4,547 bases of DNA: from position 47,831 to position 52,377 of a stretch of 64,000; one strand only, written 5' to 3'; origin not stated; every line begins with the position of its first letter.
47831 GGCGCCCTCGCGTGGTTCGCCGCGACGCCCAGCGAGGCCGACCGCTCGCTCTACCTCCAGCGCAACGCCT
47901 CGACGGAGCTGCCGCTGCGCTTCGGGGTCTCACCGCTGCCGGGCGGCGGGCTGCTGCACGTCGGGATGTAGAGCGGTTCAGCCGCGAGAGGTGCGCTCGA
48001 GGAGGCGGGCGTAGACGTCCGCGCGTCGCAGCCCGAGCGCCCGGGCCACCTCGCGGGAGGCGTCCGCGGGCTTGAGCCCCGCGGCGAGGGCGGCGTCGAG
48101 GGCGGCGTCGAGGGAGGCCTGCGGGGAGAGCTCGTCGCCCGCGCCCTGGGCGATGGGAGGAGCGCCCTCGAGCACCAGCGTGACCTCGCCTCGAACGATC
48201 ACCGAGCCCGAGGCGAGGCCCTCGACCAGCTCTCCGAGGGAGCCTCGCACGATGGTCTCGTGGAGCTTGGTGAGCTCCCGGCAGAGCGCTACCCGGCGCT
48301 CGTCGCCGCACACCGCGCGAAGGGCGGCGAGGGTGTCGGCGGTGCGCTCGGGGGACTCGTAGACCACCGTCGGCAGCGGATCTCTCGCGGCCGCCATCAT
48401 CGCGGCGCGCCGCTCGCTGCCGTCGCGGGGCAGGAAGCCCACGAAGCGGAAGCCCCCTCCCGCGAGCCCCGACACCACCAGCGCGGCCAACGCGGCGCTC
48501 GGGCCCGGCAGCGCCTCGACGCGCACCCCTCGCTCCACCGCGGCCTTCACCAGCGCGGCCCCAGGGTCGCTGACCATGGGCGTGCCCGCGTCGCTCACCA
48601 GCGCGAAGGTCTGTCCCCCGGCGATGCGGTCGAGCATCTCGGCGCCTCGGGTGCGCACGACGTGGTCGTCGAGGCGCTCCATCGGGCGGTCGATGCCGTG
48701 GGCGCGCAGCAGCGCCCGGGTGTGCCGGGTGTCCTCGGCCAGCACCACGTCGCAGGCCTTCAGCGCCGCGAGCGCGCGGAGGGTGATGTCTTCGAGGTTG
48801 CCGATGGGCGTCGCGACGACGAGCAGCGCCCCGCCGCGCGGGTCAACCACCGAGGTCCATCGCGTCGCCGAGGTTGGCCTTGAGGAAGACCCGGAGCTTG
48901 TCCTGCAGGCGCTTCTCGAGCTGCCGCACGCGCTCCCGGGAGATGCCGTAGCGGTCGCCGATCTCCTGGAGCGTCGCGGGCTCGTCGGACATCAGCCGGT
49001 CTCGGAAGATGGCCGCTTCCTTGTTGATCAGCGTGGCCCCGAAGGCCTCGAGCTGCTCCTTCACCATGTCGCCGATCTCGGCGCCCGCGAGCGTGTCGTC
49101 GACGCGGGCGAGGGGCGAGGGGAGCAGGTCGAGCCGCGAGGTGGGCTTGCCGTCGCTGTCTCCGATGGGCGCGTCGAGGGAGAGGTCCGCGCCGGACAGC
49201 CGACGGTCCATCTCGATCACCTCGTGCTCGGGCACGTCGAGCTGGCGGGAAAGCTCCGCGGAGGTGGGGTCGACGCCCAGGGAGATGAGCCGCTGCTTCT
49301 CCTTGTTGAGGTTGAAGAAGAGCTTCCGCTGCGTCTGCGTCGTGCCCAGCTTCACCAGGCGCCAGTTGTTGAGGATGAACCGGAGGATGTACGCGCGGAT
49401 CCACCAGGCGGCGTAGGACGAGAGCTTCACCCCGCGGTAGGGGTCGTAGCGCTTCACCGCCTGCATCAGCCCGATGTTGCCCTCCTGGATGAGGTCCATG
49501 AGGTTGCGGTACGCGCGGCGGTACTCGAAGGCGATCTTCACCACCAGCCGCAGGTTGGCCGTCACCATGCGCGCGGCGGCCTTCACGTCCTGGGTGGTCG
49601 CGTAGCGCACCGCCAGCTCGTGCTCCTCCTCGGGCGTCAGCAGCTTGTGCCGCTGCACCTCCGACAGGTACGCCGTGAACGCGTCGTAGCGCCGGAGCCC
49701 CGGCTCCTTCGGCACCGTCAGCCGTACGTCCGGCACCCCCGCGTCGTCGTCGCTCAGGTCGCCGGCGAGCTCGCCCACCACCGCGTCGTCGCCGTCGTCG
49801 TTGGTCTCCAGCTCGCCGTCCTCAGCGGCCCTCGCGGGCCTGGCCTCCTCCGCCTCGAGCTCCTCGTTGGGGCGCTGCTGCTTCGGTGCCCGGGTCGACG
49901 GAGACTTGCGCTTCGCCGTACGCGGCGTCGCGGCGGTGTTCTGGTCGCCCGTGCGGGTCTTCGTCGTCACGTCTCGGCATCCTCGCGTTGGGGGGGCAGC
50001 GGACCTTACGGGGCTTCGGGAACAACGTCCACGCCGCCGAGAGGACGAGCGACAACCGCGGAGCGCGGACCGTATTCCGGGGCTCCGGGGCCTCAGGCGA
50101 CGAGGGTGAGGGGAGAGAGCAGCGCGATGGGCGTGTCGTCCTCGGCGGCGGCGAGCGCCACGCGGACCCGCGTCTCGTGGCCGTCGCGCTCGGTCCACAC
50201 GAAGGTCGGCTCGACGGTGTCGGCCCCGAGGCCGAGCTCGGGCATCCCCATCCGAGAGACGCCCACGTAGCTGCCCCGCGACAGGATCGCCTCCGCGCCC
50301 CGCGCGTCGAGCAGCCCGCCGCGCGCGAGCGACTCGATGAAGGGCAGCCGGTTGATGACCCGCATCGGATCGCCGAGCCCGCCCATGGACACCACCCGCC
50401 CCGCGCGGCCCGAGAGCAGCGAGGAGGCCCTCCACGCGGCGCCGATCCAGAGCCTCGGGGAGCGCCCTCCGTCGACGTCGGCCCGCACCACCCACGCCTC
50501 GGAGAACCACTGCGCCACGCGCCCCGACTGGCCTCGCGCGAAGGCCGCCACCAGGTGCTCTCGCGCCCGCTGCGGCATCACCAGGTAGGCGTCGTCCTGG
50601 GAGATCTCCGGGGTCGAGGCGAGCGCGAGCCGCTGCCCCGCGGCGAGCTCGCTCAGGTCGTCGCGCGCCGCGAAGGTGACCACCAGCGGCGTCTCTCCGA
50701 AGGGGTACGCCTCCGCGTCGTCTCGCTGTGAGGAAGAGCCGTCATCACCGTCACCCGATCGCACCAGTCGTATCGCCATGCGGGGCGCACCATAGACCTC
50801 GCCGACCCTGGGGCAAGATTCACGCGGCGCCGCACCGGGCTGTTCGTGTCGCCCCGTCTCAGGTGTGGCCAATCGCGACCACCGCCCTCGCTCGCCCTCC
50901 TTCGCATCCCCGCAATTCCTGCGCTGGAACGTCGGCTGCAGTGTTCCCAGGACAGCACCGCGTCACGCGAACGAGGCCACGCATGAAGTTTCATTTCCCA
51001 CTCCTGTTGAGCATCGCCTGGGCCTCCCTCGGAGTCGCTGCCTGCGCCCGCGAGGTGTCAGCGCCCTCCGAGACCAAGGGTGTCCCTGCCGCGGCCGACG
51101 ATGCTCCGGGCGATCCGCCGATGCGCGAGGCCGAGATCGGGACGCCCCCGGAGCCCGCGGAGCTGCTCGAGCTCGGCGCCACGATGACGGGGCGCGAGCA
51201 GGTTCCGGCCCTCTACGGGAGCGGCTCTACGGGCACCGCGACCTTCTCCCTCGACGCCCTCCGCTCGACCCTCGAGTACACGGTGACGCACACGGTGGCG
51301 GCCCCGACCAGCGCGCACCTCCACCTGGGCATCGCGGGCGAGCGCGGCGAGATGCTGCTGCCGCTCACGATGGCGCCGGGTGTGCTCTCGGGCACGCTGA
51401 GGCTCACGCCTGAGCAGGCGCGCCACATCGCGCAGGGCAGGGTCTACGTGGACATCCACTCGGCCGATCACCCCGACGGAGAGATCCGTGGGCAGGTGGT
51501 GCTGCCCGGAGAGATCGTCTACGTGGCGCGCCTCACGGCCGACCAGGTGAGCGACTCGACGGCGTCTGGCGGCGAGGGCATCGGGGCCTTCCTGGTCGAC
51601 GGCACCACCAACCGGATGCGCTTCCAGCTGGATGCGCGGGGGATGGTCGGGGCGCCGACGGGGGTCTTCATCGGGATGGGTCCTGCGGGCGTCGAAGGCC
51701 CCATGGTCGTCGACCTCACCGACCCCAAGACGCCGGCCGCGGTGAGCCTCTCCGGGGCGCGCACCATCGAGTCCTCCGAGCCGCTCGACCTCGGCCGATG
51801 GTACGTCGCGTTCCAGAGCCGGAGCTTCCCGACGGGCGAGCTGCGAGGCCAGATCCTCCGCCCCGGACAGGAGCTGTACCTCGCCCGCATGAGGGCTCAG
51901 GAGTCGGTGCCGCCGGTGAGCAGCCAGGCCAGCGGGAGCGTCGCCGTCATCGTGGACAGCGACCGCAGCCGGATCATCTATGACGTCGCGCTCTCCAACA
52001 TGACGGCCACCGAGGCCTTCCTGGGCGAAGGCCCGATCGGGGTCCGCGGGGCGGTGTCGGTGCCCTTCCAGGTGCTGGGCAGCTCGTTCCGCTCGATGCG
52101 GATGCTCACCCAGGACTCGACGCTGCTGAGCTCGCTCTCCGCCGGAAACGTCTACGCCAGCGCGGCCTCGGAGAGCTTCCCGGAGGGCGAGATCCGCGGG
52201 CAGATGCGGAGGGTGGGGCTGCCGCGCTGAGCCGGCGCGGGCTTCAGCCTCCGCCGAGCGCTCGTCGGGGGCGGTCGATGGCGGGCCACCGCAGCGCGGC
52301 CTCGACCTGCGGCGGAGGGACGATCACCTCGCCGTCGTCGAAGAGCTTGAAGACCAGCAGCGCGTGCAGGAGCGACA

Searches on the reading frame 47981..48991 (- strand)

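Call 56: search_protein_families(library=pfam, max_evalue=0.00001, proteins=[window:47981-48991:-])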
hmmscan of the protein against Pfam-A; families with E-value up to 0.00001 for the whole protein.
window:47981-48991:- (337 aa): 2 families
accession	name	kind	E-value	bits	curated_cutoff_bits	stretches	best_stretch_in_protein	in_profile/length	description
PF00590.25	TP_methylase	-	4.9e-31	108.8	27.8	1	56-255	2-211/212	Tetrapyrrole (Corrin/Porphyrin) Methylases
PF23016.2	RsmI_C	-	6.3e-07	29.6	27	1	291-333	4-45/46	RsmI C-terminal HTH domain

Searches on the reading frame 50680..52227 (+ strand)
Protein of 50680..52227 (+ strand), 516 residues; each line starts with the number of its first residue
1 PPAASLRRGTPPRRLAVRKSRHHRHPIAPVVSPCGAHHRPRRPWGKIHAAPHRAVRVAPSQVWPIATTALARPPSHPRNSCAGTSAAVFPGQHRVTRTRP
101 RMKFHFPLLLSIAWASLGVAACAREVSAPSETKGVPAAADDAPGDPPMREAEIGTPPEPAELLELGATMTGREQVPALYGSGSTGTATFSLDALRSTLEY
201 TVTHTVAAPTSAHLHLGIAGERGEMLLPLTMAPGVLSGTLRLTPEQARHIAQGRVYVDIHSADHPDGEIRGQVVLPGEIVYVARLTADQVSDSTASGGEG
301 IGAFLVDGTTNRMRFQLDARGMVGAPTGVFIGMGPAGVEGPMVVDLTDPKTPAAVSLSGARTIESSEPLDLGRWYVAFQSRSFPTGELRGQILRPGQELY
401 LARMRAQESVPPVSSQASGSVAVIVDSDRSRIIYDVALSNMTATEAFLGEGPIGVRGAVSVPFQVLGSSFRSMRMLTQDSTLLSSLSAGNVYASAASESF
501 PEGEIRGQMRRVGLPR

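Call 56: search_protein_families(library=pfam, max_evalue=0.00001, proteins=[window:50680-52227:+])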
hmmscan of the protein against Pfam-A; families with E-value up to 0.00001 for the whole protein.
window:50680-52227:+ (516 aa): 1 family
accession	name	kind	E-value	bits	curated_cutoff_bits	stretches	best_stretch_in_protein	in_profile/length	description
PF07452.17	CHRD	-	1.9e-57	193.6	24.1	3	166-273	2-117/117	CHRD domain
